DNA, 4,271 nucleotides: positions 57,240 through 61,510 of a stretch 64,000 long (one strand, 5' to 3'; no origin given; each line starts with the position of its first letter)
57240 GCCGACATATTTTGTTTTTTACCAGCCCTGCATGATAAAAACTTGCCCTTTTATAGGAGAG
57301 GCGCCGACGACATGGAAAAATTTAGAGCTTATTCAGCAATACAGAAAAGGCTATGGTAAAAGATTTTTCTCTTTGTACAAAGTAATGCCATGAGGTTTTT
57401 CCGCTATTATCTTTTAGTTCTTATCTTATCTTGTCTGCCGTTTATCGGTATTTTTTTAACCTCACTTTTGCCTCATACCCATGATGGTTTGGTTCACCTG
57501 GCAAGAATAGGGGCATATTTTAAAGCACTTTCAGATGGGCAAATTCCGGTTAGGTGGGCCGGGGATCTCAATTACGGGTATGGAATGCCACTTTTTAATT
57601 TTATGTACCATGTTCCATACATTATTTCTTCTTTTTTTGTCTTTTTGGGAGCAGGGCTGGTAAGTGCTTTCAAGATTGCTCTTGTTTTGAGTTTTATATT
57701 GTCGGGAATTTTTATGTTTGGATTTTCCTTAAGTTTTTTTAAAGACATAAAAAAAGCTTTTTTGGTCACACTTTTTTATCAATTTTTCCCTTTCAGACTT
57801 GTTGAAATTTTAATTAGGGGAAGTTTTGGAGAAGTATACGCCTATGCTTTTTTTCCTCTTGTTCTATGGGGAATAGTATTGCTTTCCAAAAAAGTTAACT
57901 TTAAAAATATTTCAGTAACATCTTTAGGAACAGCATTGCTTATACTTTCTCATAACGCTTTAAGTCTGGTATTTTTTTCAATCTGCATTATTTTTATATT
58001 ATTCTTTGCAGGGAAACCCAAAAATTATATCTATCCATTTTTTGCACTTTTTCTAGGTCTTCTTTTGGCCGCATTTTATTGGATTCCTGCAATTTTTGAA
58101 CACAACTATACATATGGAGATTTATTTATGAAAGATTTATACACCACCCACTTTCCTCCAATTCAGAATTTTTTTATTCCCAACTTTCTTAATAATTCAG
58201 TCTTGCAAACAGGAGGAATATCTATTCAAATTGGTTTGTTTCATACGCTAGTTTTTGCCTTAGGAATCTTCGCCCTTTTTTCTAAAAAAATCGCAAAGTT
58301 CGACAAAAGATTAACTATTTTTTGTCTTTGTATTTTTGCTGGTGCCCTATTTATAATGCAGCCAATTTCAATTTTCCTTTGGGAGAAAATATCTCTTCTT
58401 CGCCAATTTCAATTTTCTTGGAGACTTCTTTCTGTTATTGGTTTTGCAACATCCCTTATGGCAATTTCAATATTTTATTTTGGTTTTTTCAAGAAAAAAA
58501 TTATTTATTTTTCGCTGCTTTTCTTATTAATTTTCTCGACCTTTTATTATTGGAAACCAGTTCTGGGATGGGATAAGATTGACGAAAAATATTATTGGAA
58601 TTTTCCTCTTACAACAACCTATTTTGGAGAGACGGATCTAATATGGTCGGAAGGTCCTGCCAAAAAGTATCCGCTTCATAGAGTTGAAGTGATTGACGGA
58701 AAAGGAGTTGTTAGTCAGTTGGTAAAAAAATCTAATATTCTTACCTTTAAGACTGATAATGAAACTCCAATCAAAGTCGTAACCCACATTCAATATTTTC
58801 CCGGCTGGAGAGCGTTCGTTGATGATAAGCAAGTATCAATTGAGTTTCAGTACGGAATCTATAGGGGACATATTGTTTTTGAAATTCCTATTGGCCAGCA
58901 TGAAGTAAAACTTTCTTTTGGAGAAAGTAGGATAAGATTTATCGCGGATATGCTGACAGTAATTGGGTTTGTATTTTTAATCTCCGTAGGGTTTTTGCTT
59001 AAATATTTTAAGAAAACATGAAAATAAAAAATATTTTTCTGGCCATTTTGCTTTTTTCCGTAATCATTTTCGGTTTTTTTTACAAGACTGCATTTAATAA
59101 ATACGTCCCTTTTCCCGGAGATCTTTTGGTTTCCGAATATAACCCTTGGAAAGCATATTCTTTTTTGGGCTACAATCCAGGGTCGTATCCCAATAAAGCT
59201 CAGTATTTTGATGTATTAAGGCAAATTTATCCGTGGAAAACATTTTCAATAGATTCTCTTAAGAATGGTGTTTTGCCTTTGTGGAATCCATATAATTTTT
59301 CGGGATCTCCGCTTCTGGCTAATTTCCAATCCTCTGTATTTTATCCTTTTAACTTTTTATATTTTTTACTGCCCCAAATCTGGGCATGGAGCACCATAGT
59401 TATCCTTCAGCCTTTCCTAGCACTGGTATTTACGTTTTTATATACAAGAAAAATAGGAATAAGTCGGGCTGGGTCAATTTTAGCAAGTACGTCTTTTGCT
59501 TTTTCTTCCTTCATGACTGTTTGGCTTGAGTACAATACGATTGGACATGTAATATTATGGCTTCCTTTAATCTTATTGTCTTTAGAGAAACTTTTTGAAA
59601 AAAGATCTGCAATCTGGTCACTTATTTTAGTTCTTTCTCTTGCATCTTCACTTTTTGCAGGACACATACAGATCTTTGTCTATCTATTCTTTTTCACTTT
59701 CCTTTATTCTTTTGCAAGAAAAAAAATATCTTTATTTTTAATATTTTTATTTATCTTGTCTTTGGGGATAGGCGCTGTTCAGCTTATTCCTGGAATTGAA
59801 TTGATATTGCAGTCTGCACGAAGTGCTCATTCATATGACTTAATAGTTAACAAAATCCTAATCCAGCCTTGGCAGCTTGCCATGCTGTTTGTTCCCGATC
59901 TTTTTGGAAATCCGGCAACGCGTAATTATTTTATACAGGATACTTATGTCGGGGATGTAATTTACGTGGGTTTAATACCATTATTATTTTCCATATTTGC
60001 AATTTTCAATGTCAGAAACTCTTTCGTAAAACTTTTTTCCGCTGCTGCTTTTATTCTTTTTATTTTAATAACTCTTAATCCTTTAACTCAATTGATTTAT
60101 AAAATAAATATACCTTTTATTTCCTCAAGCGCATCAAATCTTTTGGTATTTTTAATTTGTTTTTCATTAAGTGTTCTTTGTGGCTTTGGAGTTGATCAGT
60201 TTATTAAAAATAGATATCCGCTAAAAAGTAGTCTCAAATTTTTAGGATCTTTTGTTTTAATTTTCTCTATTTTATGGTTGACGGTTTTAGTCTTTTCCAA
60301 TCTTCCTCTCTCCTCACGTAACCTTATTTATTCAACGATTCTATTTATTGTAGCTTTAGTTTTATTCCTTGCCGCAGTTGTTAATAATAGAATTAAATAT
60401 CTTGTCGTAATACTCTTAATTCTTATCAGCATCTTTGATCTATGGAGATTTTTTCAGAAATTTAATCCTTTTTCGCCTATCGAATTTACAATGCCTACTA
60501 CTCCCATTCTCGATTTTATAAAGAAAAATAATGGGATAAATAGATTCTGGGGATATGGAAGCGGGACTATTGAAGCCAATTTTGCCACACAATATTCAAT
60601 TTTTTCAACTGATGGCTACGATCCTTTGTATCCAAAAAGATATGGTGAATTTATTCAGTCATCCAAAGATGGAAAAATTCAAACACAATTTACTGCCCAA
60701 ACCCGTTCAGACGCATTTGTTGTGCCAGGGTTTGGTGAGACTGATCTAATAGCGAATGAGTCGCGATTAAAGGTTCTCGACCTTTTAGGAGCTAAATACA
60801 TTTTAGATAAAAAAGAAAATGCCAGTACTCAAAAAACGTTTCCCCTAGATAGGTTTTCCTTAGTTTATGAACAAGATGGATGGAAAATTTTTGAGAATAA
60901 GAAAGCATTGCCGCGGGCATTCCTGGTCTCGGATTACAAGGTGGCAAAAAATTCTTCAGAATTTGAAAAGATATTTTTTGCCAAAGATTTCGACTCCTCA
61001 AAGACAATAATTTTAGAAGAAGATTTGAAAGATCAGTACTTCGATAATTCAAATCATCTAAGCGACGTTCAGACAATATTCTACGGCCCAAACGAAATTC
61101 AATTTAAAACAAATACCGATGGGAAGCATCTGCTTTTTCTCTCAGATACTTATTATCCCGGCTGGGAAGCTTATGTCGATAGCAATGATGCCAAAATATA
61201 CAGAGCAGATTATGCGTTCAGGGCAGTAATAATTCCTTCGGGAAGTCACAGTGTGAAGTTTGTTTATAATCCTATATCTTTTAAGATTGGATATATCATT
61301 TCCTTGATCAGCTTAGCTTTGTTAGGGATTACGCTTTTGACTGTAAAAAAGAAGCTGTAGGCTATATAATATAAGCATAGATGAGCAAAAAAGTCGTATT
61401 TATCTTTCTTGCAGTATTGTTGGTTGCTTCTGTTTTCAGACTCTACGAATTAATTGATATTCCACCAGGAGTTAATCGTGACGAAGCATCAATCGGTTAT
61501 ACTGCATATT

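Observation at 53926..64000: Tandem array of six GT-C membrane glycosyltransferase paralogs behind an Alg5-like polyprenol-phosphate sugar synthase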

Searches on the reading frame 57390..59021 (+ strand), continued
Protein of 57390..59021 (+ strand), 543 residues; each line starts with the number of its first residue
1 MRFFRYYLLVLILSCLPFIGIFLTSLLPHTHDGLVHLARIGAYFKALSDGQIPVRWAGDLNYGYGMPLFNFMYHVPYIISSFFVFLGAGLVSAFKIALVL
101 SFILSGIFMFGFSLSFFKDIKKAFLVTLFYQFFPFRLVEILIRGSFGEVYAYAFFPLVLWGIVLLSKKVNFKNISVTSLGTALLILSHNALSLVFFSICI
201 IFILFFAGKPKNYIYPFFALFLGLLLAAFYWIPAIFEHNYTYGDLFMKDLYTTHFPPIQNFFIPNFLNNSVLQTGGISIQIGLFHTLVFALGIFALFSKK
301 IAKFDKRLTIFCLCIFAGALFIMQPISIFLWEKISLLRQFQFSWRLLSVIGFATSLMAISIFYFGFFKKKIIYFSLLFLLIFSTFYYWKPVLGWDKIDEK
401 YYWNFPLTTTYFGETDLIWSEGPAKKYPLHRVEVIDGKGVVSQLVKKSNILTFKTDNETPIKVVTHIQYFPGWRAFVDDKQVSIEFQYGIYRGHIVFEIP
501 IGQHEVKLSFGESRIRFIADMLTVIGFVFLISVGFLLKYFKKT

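Call 45: search_solved_structures(query=L005:16066-16782:+, max_evalue=0.001)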
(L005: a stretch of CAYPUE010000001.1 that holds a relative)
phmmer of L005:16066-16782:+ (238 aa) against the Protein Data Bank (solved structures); distinct sequences matched with E-value up to 0.001: 19.
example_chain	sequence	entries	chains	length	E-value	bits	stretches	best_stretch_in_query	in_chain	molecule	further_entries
9bhc_C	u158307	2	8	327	1e-16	64.5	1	6-219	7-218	Undecaprenyl-phosphate 4-deoxy-4-formamido-L-arabinose transferase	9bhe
8vxh_A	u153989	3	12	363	1.3e-16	64.1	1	7-219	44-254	Undecaprenyl-phosphate 4-deoxy-4-formamido-L-arabinose transferase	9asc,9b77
9hwj_A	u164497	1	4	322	9e-13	51.6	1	6-219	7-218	Undecaprenyl-phosphate 4-deoxy-4-formamido-L-arabinose transferase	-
2z87_A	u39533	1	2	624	2.7e-10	43.5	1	4-90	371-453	Chondroitin synthase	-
2z86_A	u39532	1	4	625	2.7e-10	43.5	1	4-90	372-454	Chondroitin synthase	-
5mlz_A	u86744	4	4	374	7.7e-09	38.7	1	9-126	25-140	Dolichol monophosphate mannose synthase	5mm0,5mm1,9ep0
5ekp_C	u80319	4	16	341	1.7e-08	37.7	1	8-128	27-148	Uncharacterized glycosyltransferase sll0501 | Glycosyltransferase sll0501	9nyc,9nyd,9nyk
9nye_A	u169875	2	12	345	1.7e-08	37.6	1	8-128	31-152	Glycosyltransferase sll0501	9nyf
5eke_A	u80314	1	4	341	2e-08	37.4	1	8-128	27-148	Uncharacterized glycosyltransferase sll0501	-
3bcv_A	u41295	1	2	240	5.9e-08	35.8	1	6-104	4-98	Putative glycosyltransferase protein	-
6p61_A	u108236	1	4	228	4.2e-07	33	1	4-119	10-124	Glycosyltransferase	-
5hea_A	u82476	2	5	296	1.2e-06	31.6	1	9-101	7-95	Putative glycosyltransferase (GalT1)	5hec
6yv7_B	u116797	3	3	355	7.7e-06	28.9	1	7-107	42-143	Glycosyl transferase, family 2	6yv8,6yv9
6yv7_A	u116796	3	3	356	7.7e-06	28.9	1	7-107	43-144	Glycosyl transferase, family 2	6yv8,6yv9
8vh7_A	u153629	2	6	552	3.8e-05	26.7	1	7-137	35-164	Heparosan synthase B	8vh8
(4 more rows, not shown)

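Call 47: find_related_loci(query=A2, collection=metagenome_contigs, flank=10000)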
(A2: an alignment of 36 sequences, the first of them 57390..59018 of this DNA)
Query A2 (543 aa) in metagenome_contigs; peptide patterns used: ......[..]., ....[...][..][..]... (x = any residue, [..] = any of these).
471 stretches matched a pattern; 222 encode a relative of the query (tblastn E <= 1e-3); the best 80 are kept; 79 distinct loci.
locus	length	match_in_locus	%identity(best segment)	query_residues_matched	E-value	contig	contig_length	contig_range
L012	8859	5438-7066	82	1-543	0e+0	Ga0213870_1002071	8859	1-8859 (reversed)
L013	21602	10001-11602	78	1-534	0e+0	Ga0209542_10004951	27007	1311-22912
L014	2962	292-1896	76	1-534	0e+0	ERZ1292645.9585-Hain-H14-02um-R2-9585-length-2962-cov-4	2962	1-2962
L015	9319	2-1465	80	55-542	0e+0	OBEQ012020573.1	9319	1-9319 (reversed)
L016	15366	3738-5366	75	1-543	0e+0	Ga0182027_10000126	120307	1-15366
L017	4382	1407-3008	70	1-534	0e+0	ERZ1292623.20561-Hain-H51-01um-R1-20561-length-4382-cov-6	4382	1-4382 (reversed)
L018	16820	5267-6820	64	7-524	0e+0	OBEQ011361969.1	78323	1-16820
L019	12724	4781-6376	62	1-531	0e+0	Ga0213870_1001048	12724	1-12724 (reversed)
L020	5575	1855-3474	59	1-524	0e+0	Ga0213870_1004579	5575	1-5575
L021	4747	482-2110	61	1-542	0e+0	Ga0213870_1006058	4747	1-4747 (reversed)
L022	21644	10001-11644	58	3-521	0e+0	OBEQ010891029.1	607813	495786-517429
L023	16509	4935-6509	60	1-524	0e+0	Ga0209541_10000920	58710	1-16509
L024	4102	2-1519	61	19-524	0e+0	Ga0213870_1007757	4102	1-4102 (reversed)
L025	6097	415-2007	56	1-530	0e+0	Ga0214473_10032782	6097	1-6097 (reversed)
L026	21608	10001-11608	55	1-536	0e+0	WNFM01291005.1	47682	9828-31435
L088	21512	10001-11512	32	27-527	1e-70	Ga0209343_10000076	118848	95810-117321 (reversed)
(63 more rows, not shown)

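Call 58: search_protein_families(library=pfam, alignment_id=A1, max_evalue=0.001)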
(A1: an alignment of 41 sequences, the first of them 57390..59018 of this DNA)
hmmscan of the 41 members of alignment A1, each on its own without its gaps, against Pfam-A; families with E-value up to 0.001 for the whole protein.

A. member 1, window:57390-59018:+ (543 aa): 0 families

B. families by the number of members that match (of 41 scanned): 4 families
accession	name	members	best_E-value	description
PF10131.15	PTPS_related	37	2.2e-16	6-pyruvoyl-tetrahydropterin synthase related domain; membrane protein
PF09586.16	YfhO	3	9e-11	Bacterial membrane protein YfhO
PF13231.12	PMT_2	1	2.3e-07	Dolichyl-phosphate-mannose-protein mannosyltransferase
PF20176.3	DUF6541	1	2.5e-05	Family of unknown function (DUF6541)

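Call 83: search_protein_families(library=ncbifam, proteins=[L005:16066-16782:+, L013:18931-19656:+, L088:4341-5288:+, L005:16769-18223:+], max_evalue=0.00001)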
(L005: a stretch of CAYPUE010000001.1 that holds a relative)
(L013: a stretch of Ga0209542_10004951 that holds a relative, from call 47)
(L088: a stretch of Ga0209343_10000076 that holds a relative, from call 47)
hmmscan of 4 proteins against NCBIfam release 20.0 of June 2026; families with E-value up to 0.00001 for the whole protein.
L005:16066-16782:+ (238 aa): 21 families
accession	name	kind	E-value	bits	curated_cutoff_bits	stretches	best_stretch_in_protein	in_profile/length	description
TIGR03937.1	PgaC_IcaA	equivalog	1.6e-19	70.2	422.3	1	4-118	42-153/407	poly-beta-1,6-N-acetyl-D-glucosamine synthase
TIGR04182.1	glyco_TIGR04182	equivalog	1.7e-19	70.3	325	1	10-211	3-198/293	S-layer glycoprotein N-glycosyltransferase AglJ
NF007986.1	PRK10714.1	equivalog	3e-19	69.2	529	1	4-219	3-216/316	undecaprenyl-phosphate 4-deoxy-4-formamido-L-arabinose transferase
NF047588.1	GlcsyltransPgfSStrep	equivalog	5.5e-19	68.5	500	1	9-174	3-170/308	glycosyltransferase PgfS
NF047683.1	TeichurnBiosyTuaG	equivalog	1.2e-15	57.8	400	1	2-119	1-115/252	teichuronic acid biosynthesis protein TuaG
NF007482.0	PRK10073.1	equivalog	2.7e-13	49.6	423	1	2-112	1-107/334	glycosyltransferase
NF041391.1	DPhHxTase_Halo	equivalog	6.9e-13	48.1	375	1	16-207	4-187/213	dolichyl-phosphate hexose transferase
NF058614.1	PPMAGASynPpgS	equivalog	7.3e-13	48.4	370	1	11-215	4-208/226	polyprenyl-phospho-N-acetylgalactosaminyl synthase PpgS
TIGR04283.1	glyco_like_mftF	equivalog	2.2e-11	43.7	182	1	9-211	1-192/221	TIGR04283 family arsenosugar biosynthesis glycosyltransferase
TIGR03965.1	mycofact_glyco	equivalog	5.9e-10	38.6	280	1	6-101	73-165/467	mycofactocin biosynthesis glycosyltransferase MftF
NF041875.1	EPS_EpsD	equivalog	9.4e-10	38.4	370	1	9-103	1-92/325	exopolysaccharide biosynthesis glycosyltransferase EpsD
NF010496.0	PRK13915.1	equivalog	2.1e-09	36.9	262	1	5-112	29-139/307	glucosyl-3-phosphoglycerate synthase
NF053739.1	GlytfEpsEBac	equivalog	2.6e-09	36.4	450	1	7-110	1-102/265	glycosyltransferase EpsE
TIGR03469.1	HpnB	hypoth_equivalog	9.7e-09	34.7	379.25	1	4-123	41-168/386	hopene-associated glycosyltransferase HpnB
NF050050.1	ProtGlycPglI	equivalog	1.2e-08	34.7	500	1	7-117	2-110/306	GalNAc(5)-diNAcBac-PP-undecaprenol beta-1,3-glucosyltransferase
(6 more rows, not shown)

L013:18931-19656:+ (241 aa): 5 families
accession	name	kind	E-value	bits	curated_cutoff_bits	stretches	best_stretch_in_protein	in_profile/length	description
NF041391.1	DPhHxTase_Halo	equivalog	4.7e-12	45.4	375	1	13-216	4-190/213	dolichyl-phosphate hexose transferase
NF007986.1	PRK10714.1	equivalog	1.9e-11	43.5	529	1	5-177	7-173/316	undecaprenyl-phosphate 4-deoxy-4-formamido-L-arabinose transferase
NF047588.1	GlcsyltransPgfSStrep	equivalog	8.7e-11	41.6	500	1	6-178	3-169/308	glycosyltransferase PgfS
TIGR04182.1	glyco_TIGR04182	equivalog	1.5e-09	37.7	325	1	6-217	2-199/293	S-layer glycoprotein N-glycosyltransferase AglJ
NF038302.1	EPS_HpsE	equivalog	1.8e-09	37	300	1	7-98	4-96/307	hormogonium polysaccharide biosynthesis glycosyltransferase HpsE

L088:4341-5288:+ (315 aa): 12 families
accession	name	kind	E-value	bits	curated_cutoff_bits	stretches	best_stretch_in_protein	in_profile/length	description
TIGR04283.1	glyco_like_mftF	equivalog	2.3e-16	60.1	182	1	4-103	1-100/221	TIGR04283 family arsenosugar biosynthesis glycosyltransferase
NF007482.0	PRK10073.1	equivalog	2.7e-12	46.3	423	1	2-96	6-106/334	glycosyltransferase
TIGR04195.1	S_glycosyl_SunS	equivalog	2.7e-11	42.9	350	1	7-98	62-153/421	SunS family peptide S-glycosyltransferase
NF038302.1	EPS_HpsE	equivalog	1.5e-08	34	300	1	3-106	2-117/307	hormogonium polysaccharide biosynthesis glycosyltransferase HpsE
NF010496.0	PRK13915.1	equivalog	1.9e-08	33.7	262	1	2-67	31-102/307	glucosyl-3-phosphoglycerate synthase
TIGR04182.1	glyco_TIGR04182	equivalog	1.3e-07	31.4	325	1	4-92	2-89/293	S-layer glycoprotein N-glycosyltransferase AglJ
NF041391.1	DPhHxTase_Halo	equivalog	3e-07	29.6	375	1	9-85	2-78/213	dolichyl-phosphate hexose transferase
TIGR03937.1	PgaC_IcaA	equivalog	1.1e-06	28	422.3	1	2-86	45-136/407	poly-beta-1,6-N-acetyl-D-glucosamine synthase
NF047683.1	TeichurnBiosyTuaG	equivalog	1.5e-06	28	400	1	3-96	7-108/252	teichuronic acid biosynthesis protein TuaG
NF045692.1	OglycostaseCruG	equivalog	3.7e-06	26.1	600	0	2-96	41-148/386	2'-O-glycosyltransferase CruG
NF058614.1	PPMAGASynPpgS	equivalog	5.9e-06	25.9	370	1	6-55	4-53/226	polyprenyl-phospho-N-acetylgalactosaminyl synthase PpgS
NF053739.1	GlytfEpsEBac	equivalog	1e-05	24.7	450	0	3-88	2-95/265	glycosyltransferase EpsE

L005:16769-18223:+ (484 aa): 3 families
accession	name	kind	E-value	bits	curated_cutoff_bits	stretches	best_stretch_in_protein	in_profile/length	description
NF007773.0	PRK10459.1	equivalog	6.6e-35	121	273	1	8-475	2-475/492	MOP flippase family protein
NF058658.1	Oglyco_Wzx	exception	9e-29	100.8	720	1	8-468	5-465/478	O-glycosylation flippase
NF047674.1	TeichurnBiosyTuaB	equivalog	5.3e-24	85.1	580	1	7-461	2-464/469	teichuronic acid biosynthesis protein TuaB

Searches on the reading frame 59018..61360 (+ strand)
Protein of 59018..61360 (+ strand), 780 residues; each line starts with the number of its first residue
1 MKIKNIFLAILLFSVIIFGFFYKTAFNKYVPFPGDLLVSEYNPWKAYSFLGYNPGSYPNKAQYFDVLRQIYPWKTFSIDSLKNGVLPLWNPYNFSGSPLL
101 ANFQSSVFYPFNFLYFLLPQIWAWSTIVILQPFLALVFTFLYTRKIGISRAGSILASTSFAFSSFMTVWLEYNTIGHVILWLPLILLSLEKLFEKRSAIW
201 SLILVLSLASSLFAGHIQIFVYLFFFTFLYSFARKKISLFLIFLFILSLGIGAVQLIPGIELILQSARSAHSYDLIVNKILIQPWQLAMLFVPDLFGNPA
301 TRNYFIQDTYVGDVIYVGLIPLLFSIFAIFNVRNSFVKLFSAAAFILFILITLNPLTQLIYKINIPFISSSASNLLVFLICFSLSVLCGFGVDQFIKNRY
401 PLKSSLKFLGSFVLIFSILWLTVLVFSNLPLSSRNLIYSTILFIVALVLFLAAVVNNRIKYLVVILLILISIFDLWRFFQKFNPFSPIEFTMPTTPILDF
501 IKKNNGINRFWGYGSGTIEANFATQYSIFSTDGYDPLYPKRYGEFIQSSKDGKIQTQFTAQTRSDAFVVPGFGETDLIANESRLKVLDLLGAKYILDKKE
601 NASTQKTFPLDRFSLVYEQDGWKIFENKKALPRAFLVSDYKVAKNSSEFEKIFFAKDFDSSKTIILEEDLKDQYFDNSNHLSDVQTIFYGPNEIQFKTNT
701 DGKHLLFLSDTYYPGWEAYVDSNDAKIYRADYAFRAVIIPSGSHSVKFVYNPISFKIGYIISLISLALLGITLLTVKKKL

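Call 6: search_protein_families(library=pfam, proteins=[window:59018-61360:+], max_evalue=0.01)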
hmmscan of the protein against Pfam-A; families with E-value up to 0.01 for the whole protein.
window:59018-61360:+ (780 aa): 1 family
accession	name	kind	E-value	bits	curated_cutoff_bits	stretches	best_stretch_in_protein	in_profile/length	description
PF09586.16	YfhO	-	6.6e-31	107.9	28.5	3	110-475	75-438/835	Bacterial membrane protein YfhO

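Call 7: search_protein_families(library=ncbifam, proteins=[window:59018-61360:+], max_evalue=0.01)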
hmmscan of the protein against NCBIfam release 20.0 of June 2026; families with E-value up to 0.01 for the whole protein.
window:59018-61360:+ (780 aa): 2 families
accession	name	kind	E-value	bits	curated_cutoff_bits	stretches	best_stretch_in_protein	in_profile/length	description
NF047590.1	GlcsyltransPgfM2Strep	equivalog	6.6e-08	31.2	1500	1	699-769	803-873/884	glycosyltransferase PgfM2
NF047589.1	GlcsyltransPgfM1Strep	equivalog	2.3e-06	26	1400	1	700-771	878-949/955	glycosyltransferase PgfM1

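Call 22: search_solved_structures(query=window:59018-61360:+, max_evalue=1)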
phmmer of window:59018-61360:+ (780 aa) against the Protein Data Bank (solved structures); distinct sequences matched with E-value up to 1: 2.
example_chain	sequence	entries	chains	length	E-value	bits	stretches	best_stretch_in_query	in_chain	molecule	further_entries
7roy_A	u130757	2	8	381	0.51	11.9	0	580-668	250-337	Protein fem-1 homolog B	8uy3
6lbf_A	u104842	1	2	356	0.93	11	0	580-668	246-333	Protein fem-1 homolog B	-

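Call 55: search_solved_structures(query=A4, max_evalue=1)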
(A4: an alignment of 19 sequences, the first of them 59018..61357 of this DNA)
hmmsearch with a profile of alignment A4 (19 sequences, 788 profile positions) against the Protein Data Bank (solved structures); distinct sequences matched with E-value up to 1: 0.
